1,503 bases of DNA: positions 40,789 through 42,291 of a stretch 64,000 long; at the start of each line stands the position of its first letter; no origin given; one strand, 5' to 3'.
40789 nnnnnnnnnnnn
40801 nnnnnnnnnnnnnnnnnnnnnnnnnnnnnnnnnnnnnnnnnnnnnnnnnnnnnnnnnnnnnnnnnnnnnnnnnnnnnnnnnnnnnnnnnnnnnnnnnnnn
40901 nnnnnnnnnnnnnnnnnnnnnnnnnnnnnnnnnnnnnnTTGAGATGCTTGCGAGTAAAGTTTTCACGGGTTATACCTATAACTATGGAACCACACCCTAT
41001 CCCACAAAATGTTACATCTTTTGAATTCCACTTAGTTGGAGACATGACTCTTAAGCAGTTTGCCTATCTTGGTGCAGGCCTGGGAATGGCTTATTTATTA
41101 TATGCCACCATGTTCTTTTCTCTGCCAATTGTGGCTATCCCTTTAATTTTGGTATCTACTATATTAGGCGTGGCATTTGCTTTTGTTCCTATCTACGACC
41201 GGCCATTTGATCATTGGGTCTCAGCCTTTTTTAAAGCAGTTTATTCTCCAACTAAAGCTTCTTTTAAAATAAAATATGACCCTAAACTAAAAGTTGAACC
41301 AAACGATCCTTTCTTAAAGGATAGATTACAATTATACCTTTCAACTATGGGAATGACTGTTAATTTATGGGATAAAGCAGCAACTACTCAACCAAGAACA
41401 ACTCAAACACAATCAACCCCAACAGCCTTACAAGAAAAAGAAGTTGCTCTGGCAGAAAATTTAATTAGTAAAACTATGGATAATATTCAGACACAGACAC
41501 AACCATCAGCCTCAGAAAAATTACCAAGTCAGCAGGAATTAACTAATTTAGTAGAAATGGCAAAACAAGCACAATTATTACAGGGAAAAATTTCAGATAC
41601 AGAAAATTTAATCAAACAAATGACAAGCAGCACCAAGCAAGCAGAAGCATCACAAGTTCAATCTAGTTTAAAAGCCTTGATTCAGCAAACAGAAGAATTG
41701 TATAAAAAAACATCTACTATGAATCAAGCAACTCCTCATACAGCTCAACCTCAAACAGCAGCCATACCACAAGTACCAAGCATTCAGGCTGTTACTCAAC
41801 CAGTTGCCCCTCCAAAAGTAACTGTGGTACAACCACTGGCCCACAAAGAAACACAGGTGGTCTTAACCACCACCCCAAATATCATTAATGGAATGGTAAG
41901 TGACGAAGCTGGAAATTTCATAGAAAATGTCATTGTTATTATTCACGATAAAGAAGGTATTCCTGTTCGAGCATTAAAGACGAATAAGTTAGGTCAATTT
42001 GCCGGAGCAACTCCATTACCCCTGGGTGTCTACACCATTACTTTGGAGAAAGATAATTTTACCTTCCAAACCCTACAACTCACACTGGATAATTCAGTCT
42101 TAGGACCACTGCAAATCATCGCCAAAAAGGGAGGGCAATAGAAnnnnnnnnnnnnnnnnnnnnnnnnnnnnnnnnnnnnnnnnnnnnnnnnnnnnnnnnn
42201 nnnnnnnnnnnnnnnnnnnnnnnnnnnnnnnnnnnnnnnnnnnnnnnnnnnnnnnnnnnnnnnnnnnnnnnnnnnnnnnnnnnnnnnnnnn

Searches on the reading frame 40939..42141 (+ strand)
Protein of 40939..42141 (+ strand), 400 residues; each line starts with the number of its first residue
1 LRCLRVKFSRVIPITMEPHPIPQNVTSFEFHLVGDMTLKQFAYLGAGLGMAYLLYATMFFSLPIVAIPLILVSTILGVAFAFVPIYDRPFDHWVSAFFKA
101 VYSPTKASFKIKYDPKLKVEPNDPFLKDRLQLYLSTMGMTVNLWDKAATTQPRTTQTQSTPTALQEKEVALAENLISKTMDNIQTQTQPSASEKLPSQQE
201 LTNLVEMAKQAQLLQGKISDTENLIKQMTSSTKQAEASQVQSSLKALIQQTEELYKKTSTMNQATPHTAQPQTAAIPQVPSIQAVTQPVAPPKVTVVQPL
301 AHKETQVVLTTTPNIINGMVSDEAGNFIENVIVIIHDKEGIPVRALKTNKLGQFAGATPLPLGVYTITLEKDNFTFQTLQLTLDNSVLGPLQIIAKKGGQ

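Call 5: search_protein_families(library=pfam, proteins=[window:40939-42141:+], max_evalue=0.01)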
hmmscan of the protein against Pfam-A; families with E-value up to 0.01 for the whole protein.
window:40939-42141:+ (400 aa): 2 families
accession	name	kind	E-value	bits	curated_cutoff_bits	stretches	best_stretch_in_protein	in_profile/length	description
PF12666.12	PrgI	-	1.1e-07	32.8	27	1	20-106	1-88/91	PrgI family protein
PF13620.12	CarboxypepD_reg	-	2.2e-06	28.4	32.3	1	316-384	2-70/82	Carboxypeptidase regulatory-like domain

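Call 37: search_protein_families(library=ncbifam, proteins=[window:40939-42141:+], max_evalue=0.01)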
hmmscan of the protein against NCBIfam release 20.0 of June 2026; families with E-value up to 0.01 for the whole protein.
window:40939-42141:+ (400 aa): 0 families
